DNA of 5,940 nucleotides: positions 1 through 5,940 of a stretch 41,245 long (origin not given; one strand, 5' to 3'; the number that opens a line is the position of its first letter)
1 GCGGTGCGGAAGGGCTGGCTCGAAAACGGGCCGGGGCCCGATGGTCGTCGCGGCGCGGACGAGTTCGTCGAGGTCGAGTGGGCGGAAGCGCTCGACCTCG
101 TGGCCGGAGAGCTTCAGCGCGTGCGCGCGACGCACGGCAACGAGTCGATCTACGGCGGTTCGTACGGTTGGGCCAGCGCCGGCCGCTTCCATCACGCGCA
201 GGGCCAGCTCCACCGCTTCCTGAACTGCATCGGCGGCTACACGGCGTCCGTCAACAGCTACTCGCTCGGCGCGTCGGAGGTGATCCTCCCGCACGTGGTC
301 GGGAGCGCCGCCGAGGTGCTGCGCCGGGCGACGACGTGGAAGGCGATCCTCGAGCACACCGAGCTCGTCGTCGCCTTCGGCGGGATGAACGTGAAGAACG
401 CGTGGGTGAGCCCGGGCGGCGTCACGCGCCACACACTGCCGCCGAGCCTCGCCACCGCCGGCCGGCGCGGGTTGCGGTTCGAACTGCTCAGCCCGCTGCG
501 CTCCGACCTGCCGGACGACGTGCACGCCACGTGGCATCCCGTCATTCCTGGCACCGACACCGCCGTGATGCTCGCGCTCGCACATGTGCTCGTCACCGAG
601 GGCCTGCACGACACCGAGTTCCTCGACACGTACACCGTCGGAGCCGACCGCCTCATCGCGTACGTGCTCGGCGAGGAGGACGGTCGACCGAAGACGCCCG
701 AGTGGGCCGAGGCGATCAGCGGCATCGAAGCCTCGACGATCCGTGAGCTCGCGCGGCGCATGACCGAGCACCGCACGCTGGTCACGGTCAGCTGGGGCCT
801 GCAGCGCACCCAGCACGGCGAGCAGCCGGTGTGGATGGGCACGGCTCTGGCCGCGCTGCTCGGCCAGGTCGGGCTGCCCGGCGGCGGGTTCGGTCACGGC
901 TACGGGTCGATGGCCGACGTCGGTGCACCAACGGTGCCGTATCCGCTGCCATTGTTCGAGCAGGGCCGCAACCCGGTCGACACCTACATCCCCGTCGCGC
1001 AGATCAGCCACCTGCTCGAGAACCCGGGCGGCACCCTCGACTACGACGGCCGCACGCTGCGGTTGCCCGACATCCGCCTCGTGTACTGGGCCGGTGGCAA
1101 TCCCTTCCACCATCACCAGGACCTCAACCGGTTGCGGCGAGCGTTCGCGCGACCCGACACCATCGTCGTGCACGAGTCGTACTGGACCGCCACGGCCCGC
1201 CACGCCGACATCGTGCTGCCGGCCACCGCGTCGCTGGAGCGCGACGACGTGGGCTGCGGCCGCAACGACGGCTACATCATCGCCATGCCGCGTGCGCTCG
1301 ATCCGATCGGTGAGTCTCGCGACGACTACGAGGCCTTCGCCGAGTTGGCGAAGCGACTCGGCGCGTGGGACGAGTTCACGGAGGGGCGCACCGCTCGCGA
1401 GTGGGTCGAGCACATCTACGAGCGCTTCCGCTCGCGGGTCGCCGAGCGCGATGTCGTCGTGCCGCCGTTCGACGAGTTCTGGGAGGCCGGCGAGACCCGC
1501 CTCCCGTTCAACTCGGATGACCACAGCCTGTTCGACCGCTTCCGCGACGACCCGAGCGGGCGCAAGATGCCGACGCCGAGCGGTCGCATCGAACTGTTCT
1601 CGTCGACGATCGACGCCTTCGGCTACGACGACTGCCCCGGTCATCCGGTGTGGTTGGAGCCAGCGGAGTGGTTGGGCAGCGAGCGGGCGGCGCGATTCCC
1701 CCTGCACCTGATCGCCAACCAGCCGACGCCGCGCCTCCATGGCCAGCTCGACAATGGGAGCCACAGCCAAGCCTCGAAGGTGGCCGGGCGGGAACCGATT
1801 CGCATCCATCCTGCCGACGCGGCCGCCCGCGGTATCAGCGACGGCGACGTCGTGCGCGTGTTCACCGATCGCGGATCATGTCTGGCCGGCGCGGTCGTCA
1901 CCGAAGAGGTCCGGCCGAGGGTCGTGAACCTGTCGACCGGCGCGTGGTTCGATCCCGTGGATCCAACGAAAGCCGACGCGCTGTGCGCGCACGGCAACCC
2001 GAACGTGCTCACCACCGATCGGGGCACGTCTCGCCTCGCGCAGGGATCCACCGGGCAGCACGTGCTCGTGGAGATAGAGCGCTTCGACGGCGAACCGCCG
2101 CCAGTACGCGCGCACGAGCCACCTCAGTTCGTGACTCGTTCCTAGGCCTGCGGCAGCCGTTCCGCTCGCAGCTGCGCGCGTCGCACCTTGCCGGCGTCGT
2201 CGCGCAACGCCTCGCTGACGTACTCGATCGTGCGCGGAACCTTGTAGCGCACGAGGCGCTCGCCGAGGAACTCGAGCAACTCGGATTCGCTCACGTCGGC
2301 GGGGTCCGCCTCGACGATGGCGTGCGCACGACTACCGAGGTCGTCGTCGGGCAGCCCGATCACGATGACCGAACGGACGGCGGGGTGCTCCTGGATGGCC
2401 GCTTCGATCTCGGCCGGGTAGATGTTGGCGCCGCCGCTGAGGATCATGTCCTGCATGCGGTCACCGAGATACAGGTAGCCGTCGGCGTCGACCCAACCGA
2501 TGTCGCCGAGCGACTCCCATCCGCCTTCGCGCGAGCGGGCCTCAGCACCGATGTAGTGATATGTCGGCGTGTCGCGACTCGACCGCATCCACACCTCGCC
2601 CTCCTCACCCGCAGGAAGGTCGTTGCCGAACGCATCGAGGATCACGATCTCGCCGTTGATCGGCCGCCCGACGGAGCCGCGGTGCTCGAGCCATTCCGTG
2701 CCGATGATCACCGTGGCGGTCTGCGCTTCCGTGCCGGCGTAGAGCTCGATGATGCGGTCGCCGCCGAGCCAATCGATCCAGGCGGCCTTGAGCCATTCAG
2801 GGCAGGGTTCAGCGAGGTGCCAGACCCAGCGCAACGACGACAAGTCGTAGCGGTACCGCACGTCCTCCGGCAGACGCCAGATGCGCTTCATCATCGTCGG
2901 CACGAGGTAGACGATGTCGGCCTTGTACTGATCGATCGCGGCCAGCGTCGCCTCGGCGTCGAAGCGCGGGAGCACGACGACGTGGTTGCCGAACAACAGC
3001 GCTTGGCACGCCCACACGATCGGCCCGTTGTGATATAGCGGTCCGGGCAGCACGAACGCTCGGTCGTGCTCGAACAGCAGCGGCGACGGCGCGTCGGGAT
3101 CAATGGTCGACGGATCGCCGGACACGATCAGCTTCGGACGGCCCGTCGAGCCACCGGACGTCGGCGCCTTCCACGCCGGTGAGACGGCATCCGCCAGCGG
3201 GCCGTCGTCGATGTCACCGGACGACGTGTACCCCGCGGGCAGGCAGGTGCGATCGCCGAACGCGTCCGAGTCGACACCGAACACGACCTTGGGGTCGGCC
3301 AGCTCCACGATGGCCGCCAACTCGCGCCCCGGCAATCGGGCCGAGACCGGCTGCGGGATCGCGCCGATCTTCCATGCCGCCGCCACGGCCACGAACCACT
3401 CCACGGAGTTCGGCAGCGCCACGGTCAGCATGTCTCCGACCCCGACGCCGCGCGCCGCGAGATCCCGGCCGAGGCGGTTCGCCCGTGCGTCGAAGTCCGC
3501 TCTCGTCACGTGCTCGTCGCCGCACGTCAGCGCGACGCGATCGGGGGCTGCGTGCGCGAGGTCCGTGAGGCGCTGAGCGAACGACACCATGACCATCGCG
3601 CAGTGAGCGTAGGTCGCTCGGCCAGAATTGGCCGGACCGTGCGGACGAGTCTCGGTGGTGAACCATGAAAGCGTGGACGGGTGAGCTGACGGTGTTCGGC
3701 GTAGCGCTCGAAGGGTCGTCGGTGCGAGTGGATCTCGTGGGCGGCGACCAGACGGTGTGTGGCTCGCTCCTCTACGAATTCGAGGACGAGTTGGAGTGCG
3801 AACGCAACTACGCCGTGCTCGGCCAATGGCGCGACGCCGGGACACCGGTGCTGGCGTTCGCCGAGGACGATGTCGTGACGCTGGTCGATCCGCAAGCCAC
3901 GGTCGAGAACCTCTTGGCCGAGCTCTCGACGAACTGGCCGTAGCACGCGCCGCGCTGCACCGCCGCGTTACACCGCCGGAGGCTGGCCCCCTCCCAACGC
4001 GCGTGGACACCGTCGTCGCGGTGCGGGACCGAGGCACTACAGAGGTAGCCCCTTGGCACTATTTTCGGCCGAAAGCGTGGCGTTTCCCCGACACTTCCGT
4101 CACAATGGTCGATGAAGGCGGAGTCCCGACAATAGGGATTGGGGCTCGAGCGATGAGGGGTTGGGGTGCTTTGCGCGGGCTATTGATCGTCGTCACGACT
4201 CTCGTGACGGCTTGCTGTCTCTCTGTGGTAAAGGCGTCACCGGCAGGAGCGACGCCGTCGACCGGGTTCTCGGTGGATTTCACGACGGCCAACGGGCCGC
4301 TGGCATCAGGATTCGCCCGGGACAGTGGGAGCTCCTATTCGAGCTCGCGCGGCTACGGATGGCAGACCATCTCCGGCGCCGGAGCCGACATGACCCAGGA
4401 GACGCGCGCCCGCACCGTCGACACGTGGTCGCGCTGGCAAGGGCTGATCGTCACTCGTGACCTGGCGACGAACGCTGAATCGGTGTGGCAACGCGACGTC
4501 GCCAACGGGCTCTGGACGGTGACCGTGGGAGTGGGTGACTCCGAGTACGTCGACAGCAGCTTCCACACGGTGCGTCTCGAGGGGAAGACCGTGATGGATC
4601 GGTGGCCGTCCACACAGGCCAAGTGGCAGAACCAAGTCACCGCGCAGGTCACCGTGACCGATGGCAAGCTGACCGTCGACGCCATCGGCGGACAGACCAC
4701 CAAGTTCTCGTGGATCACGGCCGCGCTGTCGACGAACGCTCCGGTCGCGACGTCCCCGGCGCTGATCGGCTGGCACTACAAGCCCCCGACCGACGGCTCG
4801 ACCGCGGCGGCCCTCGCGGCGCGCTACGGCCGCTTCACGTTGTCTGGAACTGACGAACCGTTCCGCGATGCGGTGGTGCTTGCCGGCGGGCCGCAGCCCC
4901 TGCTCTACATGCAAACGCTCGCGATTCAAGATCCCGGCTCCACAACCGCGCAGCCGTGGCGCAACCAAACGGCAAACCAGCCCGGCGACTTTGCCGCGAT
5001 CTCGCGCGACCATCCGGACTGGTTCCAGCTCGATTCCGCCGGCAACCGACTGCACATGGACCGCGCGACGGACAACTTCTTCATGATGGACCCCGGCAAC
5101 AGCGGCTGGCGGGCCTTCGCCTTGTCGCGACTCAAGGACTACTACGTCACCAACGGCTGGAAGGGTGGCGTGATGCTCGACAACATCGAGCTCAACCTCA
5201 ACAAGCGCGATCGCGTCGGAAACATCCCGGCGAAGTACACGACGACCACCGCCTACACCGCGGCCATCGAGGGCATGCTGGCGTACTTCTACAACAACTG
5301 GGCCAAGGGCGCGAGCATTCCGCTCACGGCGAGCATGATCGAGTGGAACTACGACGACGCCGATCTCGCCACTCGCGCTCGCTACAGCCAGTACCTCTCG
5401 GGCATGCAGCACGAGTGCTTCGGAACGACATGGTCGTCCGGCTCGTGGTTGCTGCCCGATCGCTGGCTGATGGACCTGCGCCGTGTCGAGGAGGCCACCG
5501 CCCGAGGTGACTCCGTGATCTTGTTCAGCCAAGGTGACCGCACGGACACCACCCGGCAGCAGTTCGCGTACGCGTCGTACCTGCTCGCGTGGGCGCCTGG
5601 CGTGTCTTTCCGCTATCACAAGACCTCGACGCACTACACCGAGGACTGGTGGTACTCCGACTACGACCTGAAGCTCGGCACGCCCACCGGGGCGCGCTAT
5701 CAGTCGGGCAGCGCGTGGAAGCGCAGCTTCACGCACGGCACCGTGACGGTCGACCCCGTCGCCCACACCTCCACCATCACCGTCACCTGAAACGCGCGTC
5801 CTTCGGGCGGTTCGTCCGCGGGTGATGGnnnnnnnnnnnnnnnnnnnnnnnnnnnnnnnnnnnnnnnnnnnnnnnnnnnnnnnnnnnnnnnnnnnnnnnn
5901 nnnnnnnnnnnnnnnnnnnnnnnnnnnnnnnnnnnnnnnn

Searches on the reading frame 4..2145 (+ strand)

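Call 23: search_protein_families(library=pfam, proteins=[window:4-2145:+], max_evalue=0.001)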
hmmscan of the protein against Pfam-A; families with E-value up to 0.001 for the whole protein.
window:4-2145:+ (713 aa): 2 families
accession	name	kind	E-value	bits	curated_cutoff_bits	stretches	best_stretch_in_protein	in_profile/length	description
PF00384.28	Molybdopterin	-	1.7e-49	169.2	24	1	15-451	8-353/353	Molybdopterin oxidoreductase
PF01568.27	Molydop_binding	-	1.9e-24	86.3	26.8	1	567-684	1-106/110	Molydopterin dinucleotide binding domain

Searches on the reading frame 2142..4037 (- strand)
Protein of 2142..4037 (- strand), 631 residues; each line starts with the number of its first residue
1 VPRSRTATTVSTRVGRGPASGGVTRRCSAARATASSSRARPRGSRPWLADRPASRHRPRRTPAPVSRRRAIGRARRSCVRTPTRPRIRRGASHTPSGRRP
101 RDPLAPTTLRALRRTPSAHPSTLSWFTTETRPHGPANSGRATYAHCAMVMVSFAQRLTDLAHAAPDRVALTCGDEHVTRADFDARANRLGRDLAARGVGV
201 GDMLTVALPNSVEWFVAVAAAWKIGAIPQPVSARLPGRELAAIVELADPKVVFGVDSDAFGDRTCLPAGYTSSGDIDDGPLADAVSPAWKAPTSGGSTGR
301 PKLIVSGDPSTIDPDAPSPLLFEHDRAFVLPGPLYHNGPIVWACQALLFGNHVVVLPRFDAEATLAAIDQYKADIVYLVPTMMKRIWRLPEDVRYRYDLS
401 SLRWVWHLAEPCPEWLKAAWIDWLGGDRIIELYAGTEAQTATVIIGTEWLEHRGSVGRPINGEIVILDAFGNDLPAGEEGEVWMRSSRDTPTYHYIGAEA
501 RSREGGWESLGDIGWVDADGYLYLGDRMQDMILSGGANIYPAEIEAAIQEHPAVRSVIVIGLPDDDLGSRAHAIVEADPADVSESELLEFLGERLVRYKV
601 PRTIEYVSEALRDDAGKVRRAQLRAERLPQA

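Call 23: search_protein_families(library=pfam, proteins=[window:2142-4037:-], max_evalue=0.001)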
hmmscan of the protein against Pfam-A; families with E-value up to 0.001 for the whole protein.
window:2142-4037:- (631 aa): 2 families
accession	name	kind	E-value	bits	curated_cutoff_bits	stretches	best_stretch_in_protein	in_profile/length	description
PF00501.34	AMP-binding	-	9.9e-54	183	29.9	1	161-493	5-383/384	AMP-binding enzyme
PF13193.12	AMP-binding_C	-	1.6e-10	42.2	24.5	1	543-610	1-69/76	AMP-binding enzyme C-terminal domain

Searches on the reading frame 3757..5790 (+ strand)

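Call 23: search_protein_families(library=pfam, proteins=[window:3757-5790:+], max_evalue=0.001)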
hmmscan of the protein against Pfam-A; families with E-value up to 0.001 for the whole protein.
window:3757-5790:+ (677 aa): 1 family
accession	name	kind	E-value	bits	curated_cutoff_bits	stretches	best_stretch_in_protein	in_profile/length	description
PF14885.12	GHL15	-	1.9e-18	67.8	27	1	410-662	39-271/271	Hypothetical glycosyl hydrolase family 15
